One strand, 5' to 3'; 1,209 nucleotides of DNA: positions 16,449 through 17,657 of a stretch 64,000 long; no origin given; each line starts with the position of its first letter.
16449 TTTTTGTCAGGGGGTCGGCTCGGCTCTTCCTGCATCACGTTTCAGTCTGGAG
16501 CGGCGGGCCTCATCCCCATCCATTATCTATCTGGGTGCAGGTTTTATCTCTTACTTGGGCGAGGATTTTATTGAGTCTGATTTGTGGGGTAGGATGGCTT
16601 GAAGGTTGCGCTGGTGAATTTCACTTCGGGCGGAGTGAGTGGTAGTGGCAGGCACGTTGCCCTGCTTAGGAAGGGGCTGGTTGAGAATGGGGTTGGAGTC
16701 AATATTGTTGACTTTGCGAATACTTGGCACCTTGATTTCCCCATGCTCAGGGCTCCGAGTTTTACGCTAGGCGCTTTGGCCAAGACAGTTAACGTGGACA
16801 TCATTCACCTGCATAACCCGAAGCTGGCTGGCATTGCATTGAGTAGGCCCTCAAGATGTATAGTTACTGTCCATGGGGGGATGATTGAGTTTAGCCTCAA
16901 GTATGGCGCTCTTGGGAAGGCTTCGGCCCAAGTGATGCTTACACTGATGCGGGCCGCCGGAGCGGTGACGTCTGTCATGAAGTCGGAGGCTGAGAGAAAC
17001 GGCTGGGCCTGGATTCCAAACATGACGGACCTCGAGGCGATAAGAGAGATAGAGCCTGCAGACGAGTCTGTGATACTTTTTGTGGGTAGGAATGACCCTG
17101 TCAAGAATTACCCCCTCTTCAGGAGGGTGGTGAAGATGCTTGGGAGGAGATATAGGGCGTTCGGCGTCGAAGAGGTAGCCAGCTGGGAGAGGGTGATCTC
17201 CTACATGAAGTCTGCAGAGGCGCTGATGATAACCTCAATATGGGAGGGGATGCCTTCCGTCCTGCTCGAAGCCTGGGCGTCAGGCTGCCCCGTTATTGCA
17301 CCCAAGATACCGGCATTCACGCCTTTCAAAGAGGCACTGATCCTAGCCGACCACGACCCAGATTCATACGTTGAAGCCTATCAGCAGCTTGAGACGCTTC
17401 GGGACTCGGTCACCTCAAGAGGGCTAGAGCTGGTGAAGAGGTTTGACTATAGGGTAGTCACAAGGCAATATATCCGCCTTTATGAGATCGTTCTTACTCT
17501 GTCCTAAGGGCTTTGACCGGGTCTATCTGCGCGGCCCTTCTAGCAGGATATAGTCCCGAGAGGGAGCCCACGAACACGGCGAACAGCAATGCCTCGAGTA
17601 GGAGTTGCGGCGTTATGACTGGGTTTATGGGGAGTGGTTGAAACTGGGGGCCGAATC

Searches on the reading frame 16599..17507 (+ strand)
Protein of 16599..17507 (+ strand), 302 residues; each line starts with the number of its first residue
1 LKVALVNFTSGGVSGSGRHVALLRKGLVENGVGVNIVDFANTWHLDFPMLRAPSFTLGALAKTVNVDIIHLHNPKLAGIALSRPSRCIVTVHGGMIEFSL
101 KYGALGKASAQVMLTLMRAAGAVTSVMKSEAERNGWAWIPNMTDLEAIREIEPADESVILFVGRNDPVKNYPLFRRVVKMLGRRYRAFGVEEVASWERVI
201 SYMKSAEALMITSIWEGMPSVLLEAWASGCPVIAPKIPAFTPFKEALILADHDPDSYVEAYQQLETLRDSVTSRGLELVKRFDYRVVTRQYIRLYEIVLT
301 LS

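Call 50: search_protein_families(library=pfam, proteins=[window:16599-17507:+], max_evalue=0.001)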
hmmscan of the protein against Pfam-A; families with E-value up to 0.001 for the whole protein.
window:16599-17507:+ (302 aa): 5 families
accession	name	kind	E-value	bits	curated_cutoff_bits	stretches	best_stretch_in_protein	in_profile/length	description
PF00534.26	Glycos_transf_1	-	6.5e-12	45.8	26.4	1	195-268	82-159/172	Glycosyl transferases group 1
PF13692.12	Glyco_trans_1_4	-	1.3e-10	42.2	27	1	145-264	21-139/142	Glycosyl transferases group 1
PF13439.12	Glyco_transf_4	-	4.5e-07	30.5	28.5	1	32-132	39-146/170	Glycosyltransferase Family 4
PF13579.12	Glyco_trans_4_4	-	7.4e-05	23.6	29.7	1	27-132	35-140/158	Glycosyl transferase 4-like domain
PF13477.12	Glyco_trans_4_2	-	0.00024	21.7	23.4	1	22-102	31-118/139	Glycosyl transferase 4-like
